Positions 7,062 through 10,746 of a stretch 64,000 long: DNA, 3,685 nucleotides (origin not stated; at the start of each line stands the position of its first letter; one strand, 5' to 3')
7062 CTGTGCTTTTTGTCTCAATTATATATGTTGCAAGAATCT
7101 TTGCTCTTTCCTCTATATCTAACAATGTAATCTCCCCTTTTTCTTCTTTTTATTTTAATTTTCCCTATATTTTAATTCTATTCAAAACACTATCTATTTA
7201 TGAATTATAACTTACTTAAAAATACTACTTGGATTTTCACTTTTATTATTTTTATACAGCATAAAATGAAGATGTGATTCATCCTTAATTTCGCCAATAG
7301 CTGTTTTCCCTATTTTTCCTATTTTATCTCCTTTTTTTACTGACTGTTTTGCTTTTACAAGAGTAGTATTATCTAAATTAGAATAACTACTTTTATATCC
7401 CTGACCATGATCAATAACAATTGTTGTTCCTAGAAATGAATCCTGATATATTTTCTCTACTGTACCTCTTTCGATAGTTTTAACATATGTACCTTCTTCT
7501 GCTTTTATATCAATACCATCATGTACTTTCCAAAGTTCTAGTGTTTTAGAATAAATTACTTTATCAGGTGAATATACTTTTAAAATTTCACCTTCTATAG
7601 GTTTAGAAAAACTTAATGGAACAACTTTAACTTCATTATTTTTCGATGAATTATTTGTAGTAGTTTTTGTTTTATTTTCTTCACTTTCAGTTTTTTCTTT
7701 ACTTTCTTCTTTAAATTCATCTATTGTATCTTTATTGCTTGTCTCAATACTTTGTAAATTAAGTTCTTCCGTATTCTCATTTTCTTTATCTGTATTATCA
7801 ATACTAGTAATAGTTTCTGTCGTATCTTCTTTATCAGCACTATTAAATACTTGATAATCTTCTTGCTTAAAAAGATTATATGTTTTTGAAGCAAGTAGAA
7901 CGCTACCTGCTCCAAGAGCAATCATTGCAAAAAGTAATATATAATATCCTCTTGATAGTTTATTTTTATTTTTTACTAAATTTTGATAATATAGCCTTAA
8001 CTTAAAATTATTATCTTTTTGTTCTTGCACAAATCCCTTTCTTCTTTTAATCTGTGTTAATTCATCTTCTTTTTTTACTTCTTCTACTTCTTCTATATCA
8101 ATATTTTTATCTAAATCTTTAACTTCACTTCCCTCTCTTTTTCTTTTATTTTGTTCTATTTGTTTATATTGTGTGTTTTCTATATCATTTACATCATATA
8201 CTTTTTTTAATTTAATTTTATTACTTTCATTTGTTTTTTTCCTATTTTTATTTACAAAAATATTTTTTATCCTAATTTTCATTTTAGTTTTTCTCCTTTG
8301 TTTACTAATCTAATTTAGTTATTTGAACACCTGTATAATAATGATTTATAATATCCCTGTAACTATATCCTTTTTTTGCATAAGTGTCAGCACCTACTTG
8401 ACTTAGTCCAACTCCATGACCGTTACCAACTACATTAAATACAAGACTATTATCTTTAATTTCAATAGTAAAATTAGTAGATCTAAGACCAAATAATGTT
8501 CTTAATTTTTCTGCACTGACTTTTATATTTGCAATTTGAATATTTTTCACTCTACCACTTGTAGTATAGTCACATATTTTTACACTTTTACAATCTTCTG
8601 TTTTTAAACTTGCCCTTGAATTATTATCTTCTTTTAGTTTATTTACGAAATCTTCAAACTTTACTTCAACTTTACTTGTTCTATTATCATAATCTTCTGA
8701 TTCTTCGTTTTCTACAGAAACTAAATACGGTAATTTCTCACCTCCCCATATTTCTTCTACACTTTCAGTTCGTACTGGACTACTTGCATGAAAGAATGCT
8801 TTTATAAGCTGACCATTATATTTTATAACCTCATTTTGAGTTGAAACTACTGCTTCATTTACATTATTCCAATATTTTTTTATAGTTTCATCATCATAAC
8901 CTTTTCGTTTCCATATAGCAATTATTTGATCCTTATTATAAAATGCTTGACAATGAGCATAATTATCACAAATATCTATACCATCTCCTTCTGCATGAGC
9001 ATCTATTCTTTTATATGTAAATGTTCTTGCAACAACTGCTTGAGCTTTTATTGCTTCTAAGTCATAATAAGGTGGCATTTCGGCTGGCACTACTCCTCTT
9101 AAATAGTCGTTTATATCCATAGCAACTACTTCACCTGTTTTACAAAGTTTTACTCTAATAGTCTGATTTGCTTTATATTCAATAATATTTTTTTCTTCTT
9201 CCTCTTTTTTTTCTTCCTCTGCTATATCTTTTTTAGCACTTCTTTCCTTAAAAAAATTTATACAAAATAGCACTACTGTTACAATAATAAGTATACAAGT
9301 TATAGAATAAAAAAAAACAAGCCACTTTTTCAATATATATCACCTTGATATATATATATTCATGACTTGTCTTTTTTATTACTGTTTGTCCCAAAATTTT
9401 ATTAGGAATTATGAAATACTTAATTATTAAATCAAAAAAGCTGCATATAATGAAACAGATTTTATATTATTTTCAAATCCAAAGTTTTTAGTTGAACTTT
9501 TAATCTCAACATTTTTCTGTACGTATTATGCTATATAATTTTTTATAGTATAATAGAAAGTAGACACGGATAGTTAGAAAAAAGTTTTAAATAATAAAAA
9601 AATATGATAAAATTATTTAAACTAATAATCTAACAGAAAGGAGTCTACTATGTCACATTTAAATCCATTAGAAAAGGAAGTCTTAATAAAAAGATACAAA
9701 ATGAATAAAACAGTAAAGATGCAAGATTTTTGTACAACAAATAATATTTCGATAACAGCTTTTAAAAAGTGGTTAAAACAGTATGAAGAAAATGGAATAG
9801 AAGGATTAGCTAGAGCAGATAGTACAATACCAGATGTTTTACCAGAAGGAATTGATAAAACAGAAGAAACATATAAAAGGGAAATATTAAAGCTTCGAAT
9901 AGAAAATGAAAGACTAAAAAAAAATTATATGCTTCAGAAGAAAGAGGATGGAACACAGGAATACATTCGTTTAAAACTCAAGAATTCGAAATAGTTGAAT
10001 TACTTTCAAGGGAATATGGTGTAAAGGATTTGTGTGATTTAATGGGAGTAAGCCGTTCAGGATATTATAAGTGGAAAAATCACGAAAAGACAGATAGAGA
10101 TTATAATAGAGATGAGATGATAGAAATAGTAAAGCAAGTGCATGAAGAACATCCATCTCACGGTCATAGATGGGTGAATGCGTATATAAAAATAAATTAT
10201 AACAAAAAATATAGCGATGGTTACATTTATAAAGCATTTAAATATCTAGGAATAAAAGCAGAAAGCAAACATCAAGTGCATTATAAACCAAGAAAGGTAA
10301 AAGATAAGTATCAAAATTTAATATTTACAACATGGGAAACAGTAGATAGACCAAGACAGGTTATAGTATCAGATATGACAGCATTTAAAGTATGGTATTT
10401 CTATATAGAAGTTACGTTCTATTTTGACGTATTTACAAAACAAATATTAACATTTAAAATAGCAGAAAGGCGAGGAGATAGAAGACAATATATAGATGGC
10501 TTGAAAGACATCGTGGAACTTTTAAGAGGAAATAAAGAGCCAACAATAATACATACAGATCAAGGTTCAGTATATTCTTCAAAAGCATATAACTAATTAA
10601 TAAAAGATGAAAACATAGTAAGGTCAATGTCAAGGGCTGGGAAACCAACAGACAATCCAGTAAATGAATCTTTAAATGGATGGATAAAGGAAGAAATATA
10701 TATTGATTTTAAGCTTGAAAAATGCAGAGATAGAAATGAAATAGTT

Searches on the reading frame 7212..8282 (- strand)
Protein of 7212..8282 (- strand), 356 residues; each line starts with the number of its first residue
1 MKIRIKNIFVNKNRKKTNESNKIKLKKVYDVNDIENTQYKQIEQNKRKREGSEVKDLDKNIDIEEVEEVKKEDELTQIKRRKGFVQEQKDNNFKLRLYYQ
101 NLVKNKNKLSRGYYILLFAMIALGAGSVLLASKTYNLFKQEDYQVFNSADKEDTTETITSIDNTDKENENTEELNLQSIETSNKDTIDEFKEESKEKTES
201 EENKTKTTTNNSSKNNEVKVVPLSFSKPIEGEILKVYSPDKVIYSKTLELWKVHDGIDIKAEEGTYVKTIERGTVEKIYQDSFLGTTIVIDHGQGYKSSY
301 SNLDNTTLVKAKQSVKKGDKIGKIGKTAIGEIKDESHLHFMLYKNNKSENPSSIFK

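Call 56: search_protein_families(library=pfam, proteins=[window:7212-8282:-], max_evalue=0.00001)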
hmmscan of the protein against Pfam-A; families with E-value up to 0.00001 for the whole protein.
window:7212-8282:- (356 aa): 1 family
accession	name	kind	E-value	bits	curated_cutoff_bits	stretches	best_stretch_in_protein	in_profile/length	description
PF01551.29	Peptidase_M23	-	3.1e-24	85.4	28.7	1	253-351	2-96/96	Peptidase family M23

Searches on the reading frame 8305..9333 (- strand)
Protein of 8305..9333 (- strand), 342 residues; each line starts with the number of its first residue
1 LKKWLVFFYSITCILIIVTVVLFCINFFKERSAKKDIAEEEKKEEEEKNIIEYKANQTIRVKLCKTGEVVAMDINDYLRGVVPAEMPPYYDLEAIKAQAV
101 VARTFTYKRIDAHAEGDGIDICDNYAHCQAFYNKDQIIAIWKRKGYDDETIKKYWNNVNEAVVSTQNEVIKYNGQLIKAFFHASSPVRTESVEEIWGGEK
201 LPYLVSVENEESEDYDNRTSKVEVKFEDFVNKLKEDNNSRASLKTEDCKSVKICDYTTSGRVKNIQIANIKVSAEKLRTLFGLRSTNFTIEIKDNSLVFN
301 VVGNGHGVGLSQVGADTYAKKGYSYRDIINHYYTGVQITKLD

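Call 56: search_protein_families(library=pfam, proteins=[window:8305-9333:-], max_evalue=0.00001)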
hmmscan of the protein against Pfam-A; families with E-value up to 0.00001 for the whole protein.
window:8305-9333:- (342 aa): 1 family
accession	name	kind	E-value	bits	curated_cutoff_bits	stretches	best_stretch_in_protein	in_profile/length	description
PF08486.15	SpoIID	-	3.4e-24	85.7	23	1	66-172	5-97/97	Stage II sporulation protein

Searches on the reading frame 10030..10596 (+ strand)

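Call 56: search_protein_families(library=pfam, proteins=[window:10030-10596:+], max_evalue=0.00001)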
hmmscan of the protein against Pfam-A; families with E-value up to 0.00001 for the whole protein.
window:10030-10596:+ (188 aa): 1 family
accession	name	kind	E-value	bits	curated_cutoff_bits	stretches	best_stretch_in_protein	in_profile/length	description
PF00665.32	rve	-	6.8e-09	36.3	32.6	1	106-187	2-83/102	Integrase core domain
